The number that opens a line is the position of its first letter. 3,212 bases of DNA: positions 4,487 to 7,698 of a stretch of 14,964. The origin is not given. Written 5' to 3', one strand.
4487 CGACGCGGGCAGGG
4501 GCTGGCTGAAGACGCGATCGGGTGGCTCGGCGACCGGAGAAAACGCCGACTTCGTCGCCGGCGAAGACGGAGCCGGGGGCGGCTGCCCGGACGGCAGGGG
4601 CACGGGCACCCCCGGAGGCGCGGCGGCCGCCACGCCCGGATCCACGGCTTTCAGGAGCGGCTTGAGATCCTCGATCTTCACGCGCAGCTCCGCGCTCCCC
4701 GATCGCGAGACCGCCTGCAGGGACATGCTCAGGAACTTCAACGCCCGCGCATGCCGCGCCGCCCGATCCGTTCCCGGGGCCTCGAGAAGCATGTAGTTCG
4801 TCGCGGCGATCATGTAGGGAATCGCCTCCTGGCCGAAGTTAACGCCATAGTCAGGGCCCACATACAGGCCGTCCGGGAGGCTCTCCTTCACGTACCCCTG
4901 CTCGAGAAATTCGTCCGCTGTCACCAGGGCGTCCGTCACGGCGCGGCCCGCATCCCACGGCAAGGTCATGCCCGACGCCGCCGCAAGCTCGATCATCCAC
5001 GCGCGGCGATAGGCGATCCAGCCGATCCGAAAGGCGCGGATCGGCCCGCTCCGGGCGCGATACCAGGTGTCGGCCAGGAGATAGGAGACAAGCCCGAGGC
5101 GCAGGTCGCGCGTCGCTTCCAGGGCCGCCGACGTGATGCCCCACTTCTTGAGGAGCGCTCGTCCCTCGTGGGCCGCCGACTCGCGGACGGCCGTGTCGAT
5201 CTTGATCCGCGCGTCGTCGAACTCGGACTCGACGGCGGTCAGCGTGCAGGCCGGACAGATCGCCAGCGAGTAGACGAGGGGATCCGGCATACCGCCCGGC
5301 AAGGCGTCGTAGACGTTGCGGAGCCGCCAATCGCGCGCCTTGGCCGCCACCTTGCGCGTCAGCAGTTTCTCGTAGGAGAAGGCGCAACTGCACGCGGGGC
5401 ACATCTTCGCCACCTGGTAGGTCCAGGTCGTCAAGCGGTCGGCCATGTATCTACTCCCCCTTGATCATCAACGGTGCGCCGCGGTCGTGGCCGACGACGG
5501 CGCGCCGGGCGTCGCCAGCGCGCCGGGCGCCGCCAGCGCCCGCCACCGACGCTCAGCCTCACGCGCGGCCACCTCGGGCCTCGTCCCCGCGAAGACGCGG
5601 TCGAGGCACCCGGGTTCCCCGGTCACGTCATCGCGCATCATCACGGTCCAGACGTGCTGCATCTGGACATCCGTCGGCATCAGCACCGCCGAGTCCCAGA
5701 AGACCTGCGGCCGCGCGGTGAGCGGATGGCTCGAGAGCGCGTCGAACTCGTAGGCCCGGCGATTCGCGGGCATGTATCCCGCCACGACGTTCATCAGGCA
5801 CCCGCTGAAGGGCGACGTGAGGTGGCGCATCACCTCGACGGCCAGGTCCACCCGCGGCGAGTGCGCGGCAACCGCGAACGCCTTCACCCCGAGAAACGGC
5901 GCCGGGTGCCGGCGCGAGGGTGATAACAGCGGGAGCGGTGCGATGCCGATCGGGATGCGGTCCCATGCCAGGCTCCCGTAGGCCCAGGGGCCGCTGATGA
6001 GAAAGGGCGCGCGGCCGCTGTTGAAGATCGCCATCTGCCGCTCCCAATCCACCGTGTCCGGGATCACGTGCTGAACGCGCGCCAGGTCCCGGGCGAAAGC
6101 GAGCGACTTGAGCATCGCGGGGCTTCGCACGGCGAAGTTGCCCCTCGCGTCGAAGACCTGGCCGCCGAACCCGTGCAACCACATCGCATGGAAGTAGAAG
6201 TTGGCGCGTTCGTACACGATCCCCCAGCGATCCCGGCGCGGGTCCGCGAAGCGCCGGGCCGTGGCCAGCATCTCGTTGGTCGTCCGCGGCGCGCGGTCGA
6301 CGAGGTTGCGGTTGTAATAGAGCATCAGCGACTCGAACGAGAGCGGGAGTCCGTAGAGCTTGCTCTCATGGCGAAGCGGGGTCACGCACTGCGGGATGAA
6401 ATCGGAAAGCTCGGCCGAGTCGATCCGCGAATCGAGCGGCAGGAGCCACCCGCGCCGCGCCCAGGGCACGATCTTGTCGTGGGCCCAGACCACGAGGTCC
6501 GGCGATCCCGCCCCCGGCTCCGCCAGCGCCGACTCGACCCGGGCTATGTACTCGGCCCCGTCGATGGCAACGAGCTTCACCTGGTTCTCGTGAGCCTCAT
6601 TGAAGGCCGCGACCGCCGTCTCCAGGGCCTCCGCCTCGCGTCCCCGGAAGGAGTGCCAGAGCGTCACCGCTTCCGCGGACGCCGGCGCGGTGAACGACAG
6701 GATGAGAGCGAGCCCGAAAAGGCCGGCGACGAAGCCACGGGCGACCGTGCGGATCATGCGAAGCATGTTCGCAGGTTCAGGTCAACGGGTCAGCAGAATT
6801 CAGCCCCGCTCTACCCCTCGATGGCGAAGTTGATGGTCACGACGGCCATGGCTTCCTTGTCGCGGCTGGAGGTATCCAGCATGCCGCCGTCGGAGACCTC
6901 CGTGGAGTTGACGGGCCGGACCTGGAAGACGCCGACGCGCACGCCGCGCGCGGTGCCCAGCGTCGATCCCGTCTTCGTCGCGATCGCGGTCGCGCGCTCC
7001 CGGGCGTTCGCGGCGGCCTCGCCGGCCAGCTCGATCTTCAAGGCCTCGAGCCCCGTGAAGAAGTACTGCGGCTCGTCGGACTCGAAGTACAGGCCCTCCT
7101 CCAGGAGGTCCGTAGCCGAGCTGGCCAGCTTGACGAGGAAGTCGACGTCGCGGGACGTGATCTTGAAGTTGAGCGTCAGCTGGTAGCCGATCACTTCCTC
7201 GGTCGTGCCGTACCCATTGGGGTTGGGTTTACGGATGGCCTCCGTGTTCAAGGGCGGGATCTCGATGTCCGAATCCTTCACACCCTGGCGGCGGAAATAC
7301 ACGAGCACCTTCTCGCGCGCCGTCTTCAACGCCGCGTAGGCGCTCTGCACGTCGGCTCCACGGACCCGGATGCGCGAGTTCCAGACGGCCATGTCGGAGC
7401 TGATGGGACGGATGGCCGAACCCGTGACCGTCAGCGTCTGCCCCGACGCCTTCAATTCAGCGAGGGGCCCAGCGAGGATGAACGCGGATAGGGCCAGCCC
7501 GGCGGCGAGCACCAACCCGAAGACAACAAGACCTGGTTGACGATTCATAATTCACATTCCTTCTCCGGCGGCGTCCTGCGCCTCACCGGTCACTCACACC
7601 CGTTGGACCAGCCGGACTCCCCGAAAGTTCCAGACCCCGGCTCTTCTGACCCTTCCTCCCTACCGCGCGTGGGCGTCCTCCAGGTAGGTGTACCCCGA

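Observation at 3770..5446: Unusual domain fusion: DUF2225 zinc-ribbon/TPR-like domain joined to a bona fide cyclic-nucleotide-binding domain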

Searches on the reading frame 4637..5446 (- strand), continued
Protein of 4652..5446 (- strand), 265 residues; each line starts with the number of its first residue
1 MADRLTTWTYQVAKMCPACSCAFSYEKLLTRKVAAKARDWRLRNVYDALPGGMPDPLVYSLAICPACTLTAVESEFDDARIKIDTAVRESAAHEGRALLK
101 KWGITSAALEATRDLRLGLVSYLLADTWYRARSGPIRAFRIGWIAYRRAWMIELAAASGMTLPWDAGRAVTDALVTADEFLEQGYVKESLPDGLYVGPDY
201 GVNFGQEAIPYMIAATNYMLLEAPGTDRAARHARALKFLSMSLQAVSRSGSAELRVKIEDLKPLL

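Call 65: fold_search(model_id=the predicted structure, library=pdb)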
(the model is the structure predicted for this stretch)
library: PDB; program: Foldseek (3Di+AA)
matches with E <= 10: 358; with E <= 0.001: 0
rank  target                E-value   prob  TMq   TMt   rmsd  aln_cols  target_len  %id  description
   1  7v6p                  4.1e-02  0.92  0.27  0.32  16.1       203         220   16  Crystal structure of human sNASP TPR domain (released 2021-12-29)
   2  7v1k                  9.5e-02  0.84  0.26  0.31  16.1       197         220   16  Apo structure of sNASP core (released 2022-04-20)
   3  7udk_A                1.2e-01  0.35  0.16  0.22  13.0       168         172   15  Crystal structure of designed helical repeat protein RPB_LRP2_R4 bound to LRPx4 peptide (released 2023-03-22)
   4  7v1l_B                1.5e-01  0.77  0.27  0.31  17.1       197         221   14  Structure of sNASP core in complex with H3 alpha3 helix peptide (released 2022-04-20)
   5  5cwb                  1.6e-01  0.41  0.18  0.23  13.1       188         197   13  Crystal structure of de novo designed helical repeat protein DHR4 (released 2015-12-16)
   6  7v1m_G                2.2e-01  0.90  0.30  0.39   7.6       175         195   14  Structural basis for the co-chaperone relationship of sNASP and ASF1b (released 2022-04-20)
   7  7v1m_H                2.2e-01  0.80  0.27  0.34   9.1       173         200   14  Structural basis for the co-chaperone relationship of sNASP and ASF1b (released 2022-04-20)
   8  3ihv_A                2.5e-01  0.75  0.27  0.16   6.7       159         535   11  Crystal structure of SusD homolog (NP_813570.1) from Bacteroides thetaiotaomicron VPI-5482 at 1.70 A resolution (released 2009-08-11)
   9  6e9v_A                3.1e-01  0.72  0.30  0.36   9.2       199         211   14  DHF79 filament (released 2018-11-21)
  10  7v6q_D                4.2e-01  0.57  0.27  0.33   8.6       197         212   14  Crystal structure of sNASP-ASF1A-H3.1-H4 complex (released 2021-12-29)
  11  7w5m_A                4.2e-01  0.28  0.22  0.25  11.6       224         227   15  Crystal structure of AtNASP in complex of H3 alpha3 helix peptide (released 2022-05-18)
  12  8cws_A                4.4e-01  0.28  0.18  0.12  13.5       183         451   12  Accurate computational design of genetically encoded 3D protein crystals (released 2023-11-01)
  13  7v6q_H                5.1e-01  0.63  0.28  0.36   8.4       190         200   15  Crystal structure of sNASP-ASF1A-H3.1-H4 complex (released 2021-12-29)
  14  9hiv_D                6.8e-01  0.23  0.20  0.27  16.3       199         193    8  BamADG components of the Bacteroides thetaiotaomicron BAM machinery (released 2025-08-27)
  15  5mjz_B                7.1e-01  0.30  0.25  0.22  11.3       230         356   11  Crystal structure of the His Domain Protein Tyrosine Phosphatase (HD-PTP/PTPN23) Bro1 domain (Apo structure) (released 2017-08-16)
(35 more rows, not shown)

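Call 68: search_protein_families(library=pfam, proteins=[P0070, P0119, P0153, P0169, P0117, P0120, P0121, P0138, P0151, P0179], max_evalue=0.01)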
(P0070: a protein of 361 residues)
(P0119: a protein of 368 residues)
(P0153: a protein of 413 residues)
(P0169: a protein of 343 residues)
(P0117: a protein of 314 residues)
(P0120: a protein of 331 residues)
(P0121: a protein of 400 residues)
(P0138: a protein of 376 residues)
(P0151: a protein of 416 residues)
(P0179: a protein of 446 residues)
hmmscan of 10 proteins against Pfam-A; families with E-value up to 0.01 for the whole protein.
P0070 (361 aa): 1 family
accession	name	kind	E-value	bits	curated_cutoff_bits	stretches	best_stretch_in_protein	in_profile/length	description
PF09986.15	DUF2225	-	1.9e-26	93.6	21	1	10-236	4-188/214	Uncharacterized protein conserved in bacteria (DUF2225)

P0119 (368 aa): 1 family
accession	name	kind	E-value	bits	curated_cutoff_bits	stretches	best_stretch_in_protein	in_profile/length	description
PF09986.15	DUF2225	-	5.4e-27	95.4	21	1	10-258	4-200/214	Uncharacterized protein conserved in bacteria (DUF2225)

P0153 (413 aa): 2 families
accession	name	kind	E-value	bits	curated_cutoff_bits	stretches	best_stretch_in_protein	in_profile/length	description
PF00072.30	Response_reg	-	4e-29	101.4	30.2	1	302-411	1-110/111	Response regulator receiver domain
PF09986.15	DUF2225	-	4.7e-29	102.1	21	1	7-222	2-210/214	Uncharacterized protein conserved in bacteria (DUF2225)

P0169 (343 aa): 4 families
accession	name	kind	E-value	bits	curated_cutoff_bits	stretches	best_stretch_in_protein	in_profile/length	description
PF09986.15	DUF2225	-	8.2e-59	199.3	21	1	7-221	2-213/214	Uncharacterized protein conserved in bacteria (DUF2225)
PF13181.12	TPR_8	-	3e-05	24.3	25.7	0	174-196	2-24/34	Tetratricopeptide repeat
PF13424.12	TPR_12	-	0.00018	22.1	30.1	0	174-198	46-70/77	Tetratricopeptide repeat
PF07719.23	TPR_2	-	0.00049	20.5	27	0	175-198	3-26/34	Tetratricopeptide repeat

P0117 (314 aa): 2 families
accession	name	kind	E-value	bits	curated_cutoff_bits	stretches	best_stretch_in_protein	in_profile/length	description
PF09986.15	DUF2225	-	1.4e-41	143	21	1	84-299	2-210/214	Uncharacterized protein conserved in bacteria (DUF2225)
PF13424.12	TPR_12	-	0.0043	17.6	30.1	0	183-238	19-75/77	Tetratricopeptide repeat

P0120 (331 aa): 8 families
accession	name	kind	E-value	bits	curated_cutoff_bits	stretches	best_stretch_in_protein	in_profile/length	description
PF09986.15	DUF2225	-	1.6e-46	159.2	21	1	112-319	3-210/214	Uncharacterized protein conserved in bacteria (DUF2225)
PF00515.34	TPR_1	-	0.00011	22.3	27.8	0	276-306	2-32/34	Tetratricopeptide repeat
PF24110.1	DUF7385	-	0.00052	20.1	28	1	105-136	17-48/72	Family of unknown function (DUF7385)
PF13424.12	TPR_12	-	0.00081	20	30.1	0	209-260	17-69/77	Tetratricopeptide repeat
PF13181.12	TPR_8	-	0.0013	19.2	25.7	0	276-302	2-28/34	Tetratricopeptide repeat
PF07719.23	TPR_2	-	0.0014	19.1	27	0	276-303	2-29/34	Tetratricopeptide repeat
PF13432.12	TPR_16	-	0.0024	18.7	32.7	0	209-251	11-53/65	Tetratricopeptide repeat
PF20984.2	PT26-6P_helical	-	0.0033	18.1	27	1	205-267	65-127/141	PT26-6P, helical domain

P0121 (400 aa): 2 families
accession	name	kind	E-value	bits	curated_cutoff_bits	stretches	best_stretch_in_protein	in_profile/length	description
PF09986.15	DUF2225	-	5.6e-47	160.7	21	1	166-378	2-212/214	Uncharacterized protein conserved in bacteria (DUF2225)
PF13424.12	TPR_12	-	0.0025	18.4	30.1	0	308-362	19-76/77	Tetratricopeptide repeat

P0138 (376 aa): 8 families
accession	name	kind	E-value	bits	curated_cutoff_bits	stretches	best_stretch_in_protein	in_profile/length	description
PF09986.15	DUF2225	-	5.8e-43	147.5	21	1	145-356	1-212/214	Uncharacterized protein conserved in bacteria (DUF2225)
PF13181.12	TPR_8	-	6.2e-08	32.6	25.7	1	265-292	2-29/34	Tetratricopeptide repeat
PF13428.12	TPR_14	-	5.7e-05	23.9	23.5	0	265-293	2-30/44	Tetratricopeptide repeat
PF07719.23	TPR_2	-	0.00011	22.5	27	0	265-291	2-28/34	Tetratricopeptide repeat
PF00515.34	TPR_1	-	0.00011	22.3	27.8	0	265-292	2-29/34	Tetratricopeptide repeat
PF13424.12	TPR_12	-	0.00021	21.9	30.1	1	264-296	45-77/77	Tetratricopeptide repeat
PF13176.12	TPR_7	-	0.0032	17.9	27.9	0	266-293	1-28/36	Tetratricopeptide repeat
PF13174.12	TPR_6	-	0.0043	18.1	26.3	0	266-285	2-21/33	Tetratricopeptide repeat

P0151 (416 aa): 4 families
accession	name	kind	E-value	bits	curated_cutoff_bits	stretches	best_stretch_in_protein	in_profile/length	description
PF09986.15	DUF2225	-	5.2e-47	160.8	21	1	193-406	3-213/214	Uncharacterized protein conserved in bacteria (DUF2225)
PF00072.30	Response_reg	-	7e-18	65.3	30.2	1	7-118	1-110/111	Response regulator receiver domain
PF13181.12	TPR_8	-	0.0028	18.1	25.7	0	361-383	4-26/34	Tetratricopeptide repeat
PF13174.12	TPR_6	-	0.0031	18.5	26.3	0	362-385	4-27/33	Tetratricopeptide repeat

P0179 (446 aa): 5 families
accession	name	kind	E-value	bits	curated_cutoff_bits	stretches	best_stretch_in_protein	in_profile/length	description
PF09986.15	DUF2225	-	9.1e-43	146.9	21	1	209-423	2-212/214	Uncharacterized protein conserved in bacteria (DUF2225)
PF13181.12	TPR_8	-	6.7e-05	23.2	25.7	1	378-404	3-29/34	Tetratricopeptide repeat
PF07719.23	TPR_2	-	0.00067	20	27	0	378-403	3-28/34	Tetratricopeptide repeat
PF13424.12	TPR_12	-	0.0025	18.4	30.1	0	382-402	9-29/77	Tetratricopeptide repeat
PF00072.30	Response_reg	-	0.0096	16.5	30.2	0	11-105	13-110/111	Response regulator receiver domain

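Call 74: find_related_loci(query=A2, collection=metagenome_contigs, flank=6000)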
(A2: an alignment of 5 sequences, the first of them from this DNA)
Query A2 (265 aa) in metagenome_contigs; peptide patterns used: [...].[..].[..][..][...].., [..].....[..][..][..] (x = any residue, [..] = any of these).
77 stretches matched a pattern, but none encodes a relative of the query by tblastn (E <= 1e-3).

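Call 79: search_dna_similar(query=window:4652-5446:-, collection=plasmids, mode=protein, max_evalue=0.001, max_rows=15)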
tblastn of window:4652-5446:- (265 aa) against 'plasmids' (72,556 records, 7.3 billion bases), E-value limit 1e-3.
No match.

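Call 80: search_dna_similar(query=window:4652-5446:-, collection=phages, mode=protein, max_evalue=0.001, max_rows=15)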
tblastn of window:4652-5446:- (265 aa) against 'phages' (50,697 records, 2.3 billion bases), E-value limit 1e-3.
No match.
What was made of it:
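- The DUF2225 part has no match in 72,556 plasmids or 50,697 phage records (calls 79, 80).
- Tried and rejected: Plasmid and phage collections hold no DUF2225-like sequence (calls 79, 80).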

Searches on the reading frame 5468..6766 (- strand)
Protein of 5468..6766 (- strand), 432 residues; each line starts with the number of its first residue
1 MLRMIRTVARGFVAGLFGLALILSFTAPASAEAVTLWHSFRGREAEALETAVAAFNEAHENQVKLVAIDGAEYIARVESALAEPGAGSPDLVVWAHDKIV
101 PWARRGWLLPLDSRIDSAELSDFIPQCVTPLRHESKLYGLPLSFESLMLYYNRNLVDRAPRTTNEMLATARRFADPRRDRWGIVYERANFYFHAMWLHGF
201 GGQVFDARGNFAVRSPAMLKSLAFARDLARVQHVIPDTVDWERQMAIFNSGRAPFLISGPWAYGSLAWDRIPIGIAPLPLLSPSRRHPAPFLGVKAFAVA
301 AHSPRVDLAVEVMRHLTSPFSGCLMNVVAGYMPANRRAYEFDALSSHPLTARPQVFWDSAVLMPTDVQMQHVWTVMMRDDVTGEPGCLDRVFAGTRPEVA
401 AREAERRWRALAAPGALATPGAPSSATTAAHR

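Call 5: search_protein_families(library=pfam, proteins=[window:5468-6766:-], max_evalue=0.001)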
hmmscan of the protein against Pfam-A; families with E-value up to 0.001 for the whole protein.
window:5468-6766:- (432 aa): 2 families
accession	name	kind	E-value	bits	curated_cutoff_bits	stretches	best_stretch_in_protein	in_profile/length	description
PF01547.30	SBP_bac_1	-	4e-30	106.3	26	1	44-319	4-303/307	Bacterial extracellular solute-binding protein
PF13416.11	SBP_bac_8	-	6.8e-29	102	27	1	51-348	2-275/279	Bacterial extracellular solute-binding protein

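Call 23: search_protein_families(library=ncbifam, proteins=[window:5468-6766:-], max_evalue=0.00001)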
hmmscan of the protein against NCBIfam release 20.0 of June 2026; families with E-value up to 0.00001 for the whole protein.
window:5468-6766:- (432 aa): 2 families
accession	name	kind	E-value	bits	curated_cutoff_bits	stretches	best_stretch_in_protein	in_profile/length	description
NF007011.0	PRK09474.1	equivalog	1.3e-32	113.1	291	1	79-376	74-369/396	maltose/maltodextrin ABC transporter substrate-binding protein MalE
NF053763.1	ABCarbgalBndGanS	equivalog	3.6e-25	88.6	700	1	44-374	49-384/420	galactooligosaccharide ABC transporter substrate-binding protein GanS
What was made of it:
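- Checked: Upstream lies a MalE-like solute-binding protein (5468-6766) with no transporter genes beside it (calls 5, 23).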

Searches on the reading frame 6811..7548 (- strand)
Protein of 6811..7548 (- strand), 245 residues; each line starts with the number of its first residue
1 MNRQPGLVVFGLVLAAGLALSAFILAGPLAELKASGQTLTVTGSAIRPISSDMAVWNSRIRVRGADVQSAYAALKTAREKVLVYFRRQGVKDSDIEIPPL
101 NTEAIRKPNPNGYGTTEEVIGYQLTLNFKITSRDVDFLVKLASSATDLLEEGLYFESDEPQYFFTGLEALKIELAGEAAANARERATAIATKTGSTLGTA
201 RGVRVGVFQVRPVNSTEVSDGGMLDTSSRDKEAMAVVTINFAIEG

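Call 5: search_protein_families(library=pfam, proteins=[window:6811-7548:-], max_evalue=0.001)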
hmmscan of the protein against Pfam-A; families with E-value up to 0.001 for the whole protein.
window:6811-7548:- (245 aa): 1 family
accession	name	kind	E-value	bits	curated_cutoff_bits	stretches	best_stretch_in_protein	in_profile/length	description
PF04402.19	SIMPL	-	1.2e-24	88.2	25.2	1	39-212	1-167/205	Protein of unknown function (DUF541)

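Call 23: search_protein_families(library=ncbifam, proteins=[window:6811-7548:-], max_evalue=0.00001)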
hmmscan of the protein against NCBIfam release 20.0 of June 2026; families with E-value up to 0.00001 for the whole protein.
window:6811-7548:- (245 aa): 0 families
